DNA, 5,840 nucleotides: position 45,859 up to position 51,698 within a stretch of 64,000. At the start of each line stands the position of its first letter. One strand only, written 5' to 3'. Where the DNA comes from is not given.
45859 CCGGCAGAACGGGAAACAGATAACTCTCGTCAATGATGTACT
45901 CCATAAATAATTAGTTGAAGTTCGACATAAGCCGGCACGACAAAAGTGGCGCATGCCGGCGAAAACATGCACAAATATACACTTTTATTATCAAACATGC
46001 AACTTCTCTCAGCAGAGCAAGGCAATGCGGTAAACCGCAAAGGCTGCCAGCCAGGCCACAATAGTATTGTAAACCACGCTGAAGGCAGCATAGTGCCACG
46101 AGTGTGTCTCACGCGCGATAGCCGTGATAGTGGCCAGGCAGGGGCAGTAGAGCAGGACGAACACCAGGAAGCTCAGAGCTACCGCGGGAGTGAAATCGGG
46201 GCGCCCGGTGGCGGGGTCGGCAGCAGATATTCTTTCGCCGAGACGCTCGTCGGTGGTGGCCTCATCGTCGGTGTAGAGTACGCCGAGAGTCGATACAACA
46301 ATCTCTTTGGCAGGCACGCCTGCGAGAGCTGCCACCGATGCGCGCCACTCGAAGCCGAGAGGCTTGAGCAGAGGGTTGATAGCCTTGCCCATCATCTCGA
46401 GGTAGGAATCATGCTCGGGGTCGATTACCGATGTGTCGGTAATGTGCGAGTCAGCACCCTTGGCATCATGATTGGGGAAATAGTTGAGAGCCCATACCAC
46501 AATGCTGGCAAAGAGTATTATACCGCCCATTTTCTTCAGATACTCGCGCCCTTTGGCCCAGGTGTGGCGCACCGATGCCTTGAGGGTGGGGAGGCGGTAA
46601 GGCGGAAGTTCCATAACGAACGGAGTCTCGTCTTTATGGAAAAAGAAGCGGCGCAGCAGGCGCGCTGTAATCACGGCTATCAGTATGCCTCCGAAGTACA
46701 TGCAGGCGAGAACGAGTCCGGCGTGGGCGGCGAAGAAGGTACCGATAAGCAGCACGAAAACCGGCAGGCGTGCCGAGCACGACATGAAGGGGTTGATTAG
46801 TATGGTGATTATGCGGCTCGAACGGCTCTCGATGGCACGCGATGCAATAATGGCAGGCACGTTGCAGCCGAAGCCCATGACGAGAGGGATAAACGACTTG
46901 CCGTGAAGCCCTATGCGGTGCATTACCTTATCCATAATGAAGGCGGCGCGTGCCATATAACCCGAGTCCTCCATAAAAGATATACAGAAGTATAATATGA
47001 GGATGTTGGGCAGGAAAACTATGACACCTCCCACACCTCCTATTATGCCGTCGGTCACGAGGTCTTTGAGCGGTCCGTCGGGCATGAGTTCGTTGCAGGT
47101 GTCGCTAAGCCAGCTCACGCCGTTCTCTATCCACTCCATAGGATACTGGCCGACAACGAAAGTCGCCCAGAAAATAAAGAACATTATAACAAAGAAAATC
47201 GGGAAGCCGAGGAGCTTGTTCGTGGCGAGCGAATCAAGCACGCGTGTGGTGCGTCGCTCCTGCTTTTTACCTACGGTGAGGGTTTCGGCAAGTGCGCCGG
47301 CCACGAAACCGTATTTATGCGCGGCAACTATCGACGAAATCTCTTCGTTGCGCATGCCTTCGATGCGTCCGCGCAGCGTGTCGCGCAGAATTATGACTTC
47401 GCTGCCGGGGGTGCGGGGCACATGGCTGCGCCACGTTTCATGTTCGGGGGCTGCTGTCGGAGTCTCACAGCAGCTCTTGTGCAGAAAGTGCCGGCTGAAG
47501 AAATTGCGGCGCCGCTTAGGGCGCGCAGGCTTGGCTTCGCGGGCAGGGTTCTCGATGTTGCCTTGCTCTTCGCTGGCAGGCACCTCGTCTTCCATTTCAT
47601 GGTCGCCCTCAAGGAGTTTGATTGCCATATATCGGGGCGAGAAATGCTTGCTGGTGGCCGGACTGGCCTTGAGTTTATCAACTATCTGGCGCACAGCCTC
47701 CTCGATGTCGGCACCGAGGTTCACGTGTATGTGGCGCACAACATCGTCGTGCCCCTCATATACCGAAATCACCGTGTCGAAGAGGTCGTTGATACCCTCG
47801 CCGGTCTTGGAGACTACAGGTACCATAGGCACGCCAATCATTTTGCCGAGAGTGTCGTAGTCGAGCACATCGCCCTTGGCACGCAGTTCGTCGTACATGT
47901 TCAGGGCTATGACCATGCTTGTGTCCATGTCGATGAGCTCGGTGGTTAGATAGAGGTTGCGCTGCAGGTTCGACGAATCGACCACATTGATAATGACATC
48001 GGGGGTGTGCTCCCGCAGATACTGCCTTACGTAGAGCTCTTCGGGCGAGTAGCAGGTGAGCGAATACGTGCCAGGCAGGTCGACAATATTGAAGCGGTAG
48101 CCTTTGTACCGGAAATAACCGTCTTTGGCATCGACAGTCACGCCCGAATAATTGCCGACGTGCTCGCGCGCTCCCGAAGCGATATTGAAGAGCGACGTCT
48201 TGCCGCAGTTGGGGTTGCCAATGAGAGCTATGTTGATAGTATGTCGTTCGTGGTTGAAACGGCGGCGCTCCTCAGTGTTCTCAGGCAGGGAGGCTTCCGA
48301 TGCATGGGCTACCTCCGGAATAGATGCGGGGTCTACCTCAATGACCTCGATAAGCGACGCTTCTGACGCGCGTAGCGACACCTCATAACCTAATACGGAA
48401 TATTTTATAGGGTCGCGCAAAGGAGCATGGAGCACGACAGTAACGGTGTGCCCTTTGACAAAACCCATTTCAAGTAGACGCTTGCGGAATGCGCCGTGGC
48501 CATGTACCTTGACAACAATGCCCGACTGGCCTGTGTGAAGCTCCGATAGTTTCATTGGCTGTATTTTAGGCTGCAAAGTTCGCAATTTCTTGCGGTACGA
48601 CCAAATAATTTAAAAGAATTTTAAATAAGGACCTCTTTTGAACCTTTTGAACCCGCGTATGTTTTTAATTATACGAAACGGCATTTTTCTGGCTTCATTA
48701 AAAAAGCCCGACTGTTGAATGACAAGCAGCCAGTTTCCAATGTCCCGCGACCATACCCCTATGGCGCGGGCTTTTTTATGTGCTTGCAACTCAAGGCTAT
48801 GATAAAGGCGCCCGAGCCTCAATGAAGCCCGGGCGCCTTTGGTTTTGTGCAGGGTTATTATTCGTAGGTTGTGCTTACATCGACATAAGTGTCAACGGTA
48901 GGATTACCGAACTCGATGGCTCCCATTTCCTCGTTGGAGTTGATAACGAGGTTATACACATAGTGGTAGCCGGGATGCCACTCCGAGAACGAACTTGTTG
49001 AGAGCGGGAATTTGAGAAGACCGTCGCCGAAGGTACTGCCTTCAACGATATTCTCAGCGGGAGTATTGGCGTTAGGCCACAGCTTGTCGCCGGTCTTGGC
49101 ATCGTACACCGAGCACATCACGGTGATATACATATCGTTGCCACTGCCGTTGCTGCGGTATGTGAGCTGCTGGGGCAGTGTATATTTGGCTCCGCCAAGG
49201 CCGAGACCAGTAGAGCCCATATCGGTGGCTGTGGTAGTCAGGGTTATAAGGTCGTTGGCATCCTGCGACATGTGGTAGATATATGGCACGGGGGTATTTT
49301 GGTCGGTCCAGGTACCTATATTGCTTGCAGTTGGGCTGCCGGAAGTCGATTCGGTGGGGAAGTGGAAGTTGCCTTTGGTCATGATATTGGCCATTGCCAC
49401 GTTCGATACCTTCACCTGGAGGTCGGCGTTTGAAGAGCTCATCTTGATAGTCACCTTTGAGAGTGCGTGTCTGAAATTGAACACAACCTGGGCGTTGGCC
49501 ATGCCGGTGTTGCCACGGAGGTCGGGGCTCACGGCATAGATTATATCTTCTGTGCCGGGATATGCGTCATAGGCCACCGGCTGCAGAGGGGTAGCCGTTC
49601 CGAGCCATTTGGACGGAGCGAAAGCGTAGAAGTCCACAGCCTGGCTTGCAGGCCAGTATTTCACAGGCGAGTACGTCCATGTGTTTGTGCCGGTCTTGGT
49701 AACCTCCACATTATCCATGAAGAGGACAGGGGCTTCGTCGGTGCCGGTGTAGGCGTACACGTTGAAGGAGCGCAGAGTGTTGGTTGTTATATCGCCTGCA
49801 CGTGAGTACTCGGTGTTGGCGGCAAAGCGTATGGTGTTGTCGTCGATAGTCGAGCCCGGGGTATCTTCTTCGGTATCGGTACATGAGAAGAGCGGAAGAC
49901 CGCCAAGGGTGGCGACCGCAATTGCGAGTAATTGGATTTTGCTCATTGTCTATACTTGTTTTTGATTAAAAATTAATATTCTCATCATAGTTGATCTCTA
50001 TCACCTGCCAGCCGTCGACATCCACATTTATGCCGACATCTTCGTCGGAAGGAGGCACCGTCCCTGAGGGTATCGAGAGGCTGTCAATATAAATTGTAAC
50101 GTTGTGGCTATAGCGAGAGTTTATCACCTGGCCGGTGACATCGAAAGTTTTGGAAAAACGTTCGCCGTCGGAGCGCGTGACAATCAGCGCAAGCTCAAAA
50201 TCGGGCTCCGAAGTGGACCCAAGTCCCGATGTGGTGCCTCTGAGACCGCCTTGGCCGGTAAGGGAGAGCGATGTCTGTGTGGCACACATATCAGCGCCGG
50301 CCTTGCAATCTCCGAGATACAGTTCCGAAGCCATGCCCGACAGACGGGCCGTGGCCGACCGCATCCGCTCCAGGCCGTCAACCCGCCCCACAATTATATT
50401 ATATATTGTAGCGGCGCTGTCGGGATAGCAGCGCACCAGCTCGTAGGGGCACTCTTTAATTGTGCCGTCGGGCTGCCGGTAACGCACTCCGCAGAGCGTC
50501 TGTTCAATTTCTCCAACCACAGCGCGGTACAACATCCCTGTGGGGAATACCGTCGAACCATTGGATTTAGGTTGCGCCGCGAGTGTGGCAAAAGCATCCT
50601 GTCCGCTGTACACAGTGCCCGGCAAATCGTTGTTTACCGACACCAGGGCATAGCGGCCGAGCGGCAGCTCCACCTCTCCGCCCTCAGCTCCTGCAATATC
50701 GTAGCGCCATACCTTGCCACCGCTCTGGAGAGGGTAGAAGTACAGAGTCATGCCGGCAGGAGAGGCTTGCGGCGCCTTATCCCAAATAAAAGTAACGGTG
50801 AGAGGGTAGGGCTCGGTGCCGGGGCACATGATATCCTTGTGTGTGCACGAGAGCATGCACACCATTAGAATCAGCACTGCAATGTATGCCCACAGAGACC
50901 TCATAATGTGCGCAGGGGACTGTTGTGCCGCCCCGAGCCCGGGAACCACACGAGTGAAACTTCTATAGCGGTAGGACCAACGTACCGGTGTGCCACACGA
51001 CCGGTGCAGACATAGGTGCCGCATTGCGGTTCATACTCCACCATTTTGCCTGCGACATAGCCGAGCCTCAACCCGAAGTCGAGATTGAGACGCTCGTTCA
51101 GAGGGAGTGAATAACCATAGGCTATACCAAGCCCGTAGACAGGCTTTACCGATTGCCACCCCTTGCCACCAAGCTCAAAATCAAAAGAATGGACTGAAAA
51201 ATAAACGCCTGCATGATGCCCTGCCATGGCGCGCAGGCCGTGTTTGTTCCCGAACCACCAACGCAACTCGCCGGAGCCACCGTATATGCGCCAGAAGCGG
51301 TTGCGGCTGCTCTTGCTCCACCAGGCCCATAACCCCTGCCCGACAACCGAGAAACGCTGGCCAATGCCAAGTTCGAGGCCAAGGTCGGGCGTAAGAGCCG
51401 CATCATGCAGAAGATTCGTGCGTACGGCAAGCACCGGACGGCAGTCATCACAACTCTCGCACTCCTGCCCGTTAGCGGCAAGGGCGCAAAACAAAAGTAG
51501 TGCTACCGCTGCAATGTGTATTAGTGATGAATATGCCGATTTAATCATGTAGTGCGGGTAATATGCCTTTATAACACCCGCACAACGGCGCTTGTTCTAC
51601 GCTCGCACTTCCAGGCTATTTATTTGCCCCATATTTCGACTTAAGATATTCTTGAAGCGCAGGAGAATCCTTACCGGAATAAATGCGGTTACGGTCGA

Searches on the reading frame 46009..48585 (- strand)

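Call 39: search_protein_families(library=pfam, max_evalue=0.01, proteins=[window:46009-48585:-])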
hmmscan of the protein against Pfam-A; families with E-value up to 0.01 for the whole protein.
window:46009-48585:- (858 aa): 8 families
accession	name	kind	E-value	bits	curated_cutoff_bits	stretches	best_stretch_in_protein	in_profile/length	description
PF02421.24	FeoB_N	-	5.2e-59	198.7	27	1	118-271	2-155/156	Ferrous iron transport protein B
PF07670.19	Gate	-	9.2e-45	151.8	29.6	2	521-617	1-104/104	Nucleoside recognition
PF07664.17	FeoB_C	-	1.9e-20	72.8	26.6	1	627-678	2-54/54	Ferrous iron transport protein B C terminus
PF04023.20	FeoA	-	2.4e-20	72.8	23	1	11-81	1-72/74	FeoA domain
PF01926.29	MMR_HSR1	-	2.3e-18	66.8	21.9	1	118-229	1-112/113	50S ribosome-binding GTPase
PF17910.6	FeoB_Cyto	-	1.8e-12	47.9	23.4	1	291-342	2-51/90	FeoB cytosolic helical domain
PF09439.16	SRPRB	-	4e-06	26.8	25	1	119-218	6-96/178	Signal recognition particle receptor beta subunit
PF00009.33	GTP_EFTU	-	0.0001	22.4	26.5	1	147-275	53-185/188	Elongation factor Tu GTP binding domain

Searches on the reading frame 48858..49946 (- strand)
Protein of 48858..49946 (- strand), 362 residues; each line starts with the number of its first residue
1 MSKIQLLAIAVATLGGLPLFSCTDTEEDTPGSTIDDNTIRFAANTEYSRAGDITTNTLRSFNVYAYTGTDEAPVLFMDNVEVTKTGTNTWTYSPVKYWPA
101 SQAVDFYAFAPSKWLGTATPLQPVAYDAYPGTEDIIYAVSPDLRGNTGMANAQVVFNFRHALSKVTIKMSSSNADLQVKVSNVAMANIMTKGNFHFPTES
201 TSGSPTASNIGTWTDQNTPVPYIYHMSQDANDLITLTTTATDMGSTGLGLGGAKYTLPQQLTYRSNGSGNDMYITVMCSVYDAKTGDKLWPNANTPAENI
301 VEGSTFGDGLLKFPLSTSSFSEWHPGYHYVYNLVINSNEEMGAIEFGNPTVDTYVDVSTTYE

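Call 8: search_protein_families(library=pfam, max_evalue=0.01, proteins=[window:48858-49946:-])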
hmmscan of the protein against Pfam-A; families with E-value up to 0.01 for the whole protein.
window:48858-49946:- (362 aa): 1 family
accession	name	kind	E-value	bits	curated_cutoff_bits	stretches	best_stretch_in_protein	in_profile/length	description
PF13149.12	Mfa_like_1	-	3.4e-21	76.8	27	1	49-342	2-234/246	Fimbrillin-like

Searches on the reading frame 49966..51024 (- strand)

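Call 8: search_protein_families(library=pfam, max_evalue=0.01, proteins=[window:49966-51024:-])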
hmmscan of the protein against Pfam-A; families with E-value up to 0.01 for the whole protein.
window:49966-51024:- (352 aa): 1 family
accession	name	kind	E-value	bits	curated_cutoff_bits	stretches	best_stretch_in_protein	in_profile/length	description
PF17145.10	DUF5119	-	5e-30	105.2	27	1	59-250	1-188/191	Domain of unknown function (DUF5119)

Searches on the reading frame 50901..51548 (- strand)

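Call 8: search_protein_families(library=pfam, max_evalue=0.01, proteins=[window:50901-51548:-])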
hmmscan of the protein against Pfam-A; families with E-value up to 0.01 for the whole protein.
window:50901-51548:- (215 aa): 1 family
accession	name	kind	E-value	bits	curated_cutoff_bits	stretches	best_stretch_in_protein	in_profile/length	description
PF12099.14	DUF3575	-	3.3e-33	114.9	21.1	1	15-202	3-176/177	Protein of unknown function (DUF3575)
